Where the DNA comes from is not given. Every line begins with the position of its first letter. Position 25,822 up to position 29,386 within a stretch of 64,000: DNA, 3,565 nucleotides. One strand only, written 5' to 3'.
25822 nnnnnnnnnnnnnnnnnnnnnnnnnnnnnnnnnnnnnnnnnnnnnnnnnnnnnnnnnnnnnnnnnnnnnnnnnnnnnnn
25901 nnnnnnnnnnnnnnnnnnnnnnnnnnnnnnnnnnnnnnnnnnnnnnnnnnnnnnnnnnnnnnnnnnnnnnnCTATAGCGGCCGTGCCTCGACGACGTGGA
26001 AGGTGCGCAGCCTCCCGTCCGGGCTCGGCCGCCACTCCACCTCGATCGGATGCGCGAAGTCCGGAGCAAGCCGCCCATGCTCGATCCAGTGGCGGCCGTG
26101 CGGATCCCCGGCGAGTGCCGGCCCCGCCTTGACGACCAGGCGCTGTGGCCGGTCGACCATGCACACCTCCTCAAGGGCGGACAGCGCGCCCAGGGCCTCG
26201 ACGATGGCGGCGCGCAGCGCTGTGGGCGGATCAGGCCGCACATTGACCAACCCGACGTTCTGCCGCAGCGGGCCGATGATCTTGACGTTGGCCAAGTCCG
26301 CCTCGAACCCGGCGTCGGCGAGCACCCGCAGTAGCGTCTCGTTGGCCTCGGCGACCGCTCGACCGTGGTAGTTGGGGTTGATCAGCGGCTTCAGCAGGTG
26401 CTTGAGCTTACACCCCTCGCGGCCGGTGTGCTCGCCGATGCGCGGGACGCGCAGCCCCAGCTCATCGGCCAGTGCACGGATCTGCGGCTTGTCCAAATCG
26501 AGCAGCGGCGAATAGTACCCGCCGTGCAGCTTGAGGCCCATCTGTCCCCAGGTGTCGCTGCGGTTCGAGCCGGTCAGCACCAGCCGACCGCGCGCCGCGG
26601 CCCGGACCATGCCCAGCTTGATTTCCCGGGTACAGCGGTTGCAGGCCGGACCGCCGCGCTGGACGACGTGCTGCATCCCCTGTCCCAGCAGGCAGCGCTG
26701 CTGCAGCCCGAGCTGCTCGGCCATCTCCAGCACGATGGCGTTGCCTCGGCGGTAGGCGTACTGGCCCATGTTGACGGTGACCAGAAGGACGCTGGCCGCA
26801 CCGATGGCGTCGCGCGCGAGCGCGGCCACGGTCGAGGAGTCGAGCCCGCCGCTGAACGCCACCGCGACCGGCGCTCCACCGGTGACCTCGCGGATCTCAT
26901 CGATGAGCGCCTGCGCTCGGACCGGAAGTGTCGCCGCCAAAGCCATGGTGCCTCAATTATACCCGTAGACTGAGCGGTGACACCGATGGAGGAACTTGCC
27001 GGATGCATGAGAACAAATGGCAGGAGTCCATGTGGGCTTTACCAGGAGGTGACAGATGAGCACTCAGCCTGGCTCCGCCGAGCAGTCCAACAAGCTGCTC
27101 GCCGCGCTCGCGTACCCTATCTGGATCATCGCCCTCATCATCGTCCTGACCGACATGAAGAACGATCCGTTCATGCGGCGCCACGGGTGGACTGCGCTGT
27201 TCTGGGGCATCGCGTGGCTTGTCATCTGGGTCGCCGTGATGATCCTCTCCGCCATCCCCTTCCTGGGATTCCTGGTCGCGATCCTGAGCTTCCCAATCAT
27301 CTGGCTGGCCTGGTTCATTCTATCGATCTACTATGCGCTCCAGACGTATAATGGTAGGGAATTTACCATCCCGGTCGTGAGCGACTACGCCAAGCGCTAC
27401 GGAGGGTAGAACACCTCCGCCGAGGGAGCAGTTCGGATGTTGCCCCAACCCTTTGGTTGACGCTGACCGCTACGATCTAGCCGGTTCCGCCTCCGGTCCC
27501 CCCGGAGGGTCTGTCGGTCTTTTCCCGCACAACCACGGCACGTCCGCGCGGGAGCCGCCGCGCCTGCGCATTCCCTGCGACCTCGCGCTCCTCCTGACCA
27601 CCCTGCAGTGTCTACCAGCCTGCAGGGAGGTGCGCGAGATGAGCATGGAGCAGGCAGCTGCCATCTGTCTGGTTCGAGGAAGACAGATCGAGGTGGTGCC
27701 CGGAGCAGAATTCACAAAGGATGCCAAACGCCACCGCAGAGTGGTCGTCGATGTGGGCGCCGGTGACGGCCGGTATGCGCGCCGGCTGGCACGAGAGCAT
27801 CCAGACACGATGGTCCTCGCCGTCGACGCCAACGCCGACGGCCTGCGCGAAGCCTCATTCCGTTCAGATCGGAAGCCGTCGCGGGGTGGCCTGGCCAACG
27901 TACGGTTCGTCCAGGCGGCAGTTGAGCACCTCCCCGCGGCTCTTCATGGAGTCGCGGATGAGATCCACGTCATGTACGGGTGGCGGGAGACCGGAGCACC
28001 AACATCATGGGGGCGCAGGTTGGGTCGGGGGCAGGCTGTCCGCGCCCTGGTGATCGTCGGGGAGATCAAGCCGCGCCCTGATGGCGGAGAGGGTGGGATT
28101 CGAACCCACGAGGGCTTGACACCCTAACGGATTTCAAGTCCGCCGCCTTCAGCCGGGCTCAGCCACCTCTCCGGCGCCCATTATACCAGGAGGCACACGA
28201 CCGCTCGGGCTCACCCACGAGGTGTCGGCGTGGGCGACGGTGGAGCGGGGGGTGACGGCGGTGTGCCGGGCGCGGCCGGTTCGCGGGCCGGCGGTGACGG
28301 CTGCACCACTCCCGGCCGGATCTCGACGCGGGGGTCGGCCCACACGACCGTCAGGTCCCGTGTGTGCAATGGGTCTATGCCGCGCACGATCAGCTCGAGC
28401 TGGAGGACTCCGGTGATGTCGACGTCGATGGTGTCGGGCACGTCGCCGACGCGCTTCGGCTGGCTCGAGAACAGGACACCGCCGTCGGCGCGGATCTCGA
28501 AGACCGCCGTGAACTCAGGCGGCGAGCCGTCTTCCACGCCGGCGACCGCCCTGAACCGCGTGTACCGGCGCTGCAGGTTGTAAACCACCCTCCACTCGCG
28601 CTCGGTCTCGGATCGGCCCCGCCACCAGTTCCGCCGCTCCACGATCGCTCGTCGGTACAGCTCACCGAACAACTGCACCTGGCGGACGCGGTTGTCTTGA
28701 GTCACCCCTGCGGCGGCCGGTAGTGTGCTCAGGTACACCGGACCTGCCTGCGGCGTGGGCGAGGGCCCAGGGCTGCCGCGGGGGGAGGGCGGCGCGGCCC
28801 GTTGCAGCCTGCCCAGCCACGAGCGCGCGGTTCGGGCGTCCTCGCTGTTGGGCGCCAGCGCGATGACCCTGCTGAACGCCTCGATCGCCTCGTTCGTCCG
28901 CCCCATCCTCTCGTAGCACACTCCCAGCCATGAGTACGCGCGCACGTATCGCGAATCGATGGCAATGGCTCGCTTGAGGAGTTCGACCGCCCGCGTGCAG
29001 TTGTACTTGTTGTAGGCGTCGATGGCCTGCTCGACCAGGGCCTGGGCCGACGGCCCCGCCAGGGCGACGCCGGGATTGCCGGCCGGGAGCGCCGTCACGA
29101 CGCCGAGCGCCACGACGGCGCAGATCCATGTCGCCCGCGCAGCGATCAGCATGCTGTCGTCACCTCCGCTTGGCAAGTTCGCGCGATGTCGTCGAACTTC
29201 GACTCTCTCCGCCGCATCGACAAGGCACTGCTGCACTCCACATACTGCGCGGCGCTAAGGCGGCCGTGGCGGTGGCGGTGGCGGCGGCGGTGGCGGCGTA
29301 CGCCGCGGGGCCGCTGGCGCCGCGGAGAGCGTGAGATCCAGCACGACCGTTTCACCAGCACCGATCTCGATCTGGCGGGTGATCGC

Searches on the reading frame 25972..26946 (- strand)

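Call 30: search_protein_families(library=pfam, proteins=[window:25972-26946:-])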
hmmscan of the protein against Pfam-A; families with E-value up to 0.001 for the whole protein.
window:25972-26946:- (324 aa): 3 families
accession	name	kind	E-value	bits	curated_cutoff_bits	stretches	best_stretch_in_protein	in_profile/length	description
PF02540.23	NAD_synthase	-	3.5e-07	30.1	21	1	22-164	16-167/242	NAD synthase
PF06508.19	QueC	-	7.1e-06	26.1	22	1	29-86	4-58/210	Queuosine biosynthesis protein QueC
PF00733.27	Asn_synthase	-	3e-05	24.3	21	1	22-83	15-74/354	Asparagine synthase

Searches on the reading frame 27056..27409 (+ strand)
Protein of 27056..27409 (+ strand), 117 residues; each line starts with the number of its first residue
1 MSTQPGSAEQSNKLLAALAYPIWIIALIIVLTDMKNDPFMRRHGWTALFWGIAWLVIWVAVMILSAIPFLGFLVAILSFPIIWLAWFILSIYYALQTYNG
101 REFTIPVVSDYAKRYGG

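Call 30: search_protein_families(library=pfam, proteins=[window:27056-27409:+])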
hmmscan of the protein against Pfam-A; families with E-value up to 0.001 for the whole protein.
window:27056-27409:+ (117 aa): 1 family
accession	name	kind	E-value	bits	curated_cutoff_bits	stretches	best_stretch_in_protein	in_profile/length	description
PF09685.15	DUF4870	-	1.2e-11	45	25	1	18-107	16-102/107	Domain of unknown function (DUF4870)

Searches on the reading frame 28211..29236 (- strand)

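Call 30: search_protein_families(library=pfam, proteins=[window:28211-29236:-])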
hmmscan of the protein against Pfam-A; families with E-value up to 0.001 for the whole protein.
window:28211-29236:- (341 aa): 13 families
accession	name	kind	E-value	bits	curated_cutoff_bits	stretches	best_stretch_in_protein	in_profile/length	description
PF08305.17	NPCBM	-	2.2e-14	54.1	23.9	1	216-304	49-136/137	NPCBM/NEW2 domain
PF00515.34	TPR_1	-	1.2e-10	41.2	27.8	1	99-130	2-33/34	Tetratricopeptide repeat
PF13414.12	TPR_11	-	3e-10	40.1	26.8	1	82-112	12-42/42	TPR repeat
PF07719.23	TPR_2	-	1.7e-09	37.5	27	1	99-130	2-33/34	Tetratricopeptide repeat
PF13432.12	TPR_16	-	2.7e-09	37.7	32.7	1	69-131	2-64/65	Tetratricopeptide repeat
PF14559.12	TPR_19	-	9.7e-09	35.9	25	1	82-141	9-68/68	Tetratricopeptide repeat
PF13174.12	TPR_6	-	5e-07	30.4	26.3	1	100-131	2-33/33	Tetratricopeptide repeat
PF13181.12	TPR_8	-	8.9e-07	29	25.7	1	99-130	2-33/34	Tetratricopeptide repeat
PF13371.12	TPR_9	-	1.5e-06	28.5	35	1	78-140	9-71/73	Tetratricopeptide repeat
PF13431.12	TPR_17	-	3.6e-06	27.2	24.4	1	86-119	1-34/34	Tetratricopeptide repeat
PF13424.12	TPR_12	-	2.7e-05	24.7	30.1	1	99-146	4-56/77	Tetratricopeptide repeat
PF13428.12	TPR_14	-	6.1e-05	23.8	23.5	0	99-137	2-40/44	Tetratricopeptide repeat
PF13176.12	TPR_7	-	0.00068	20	27.9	0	104-134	5-35/36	Tetratricopeptide repeat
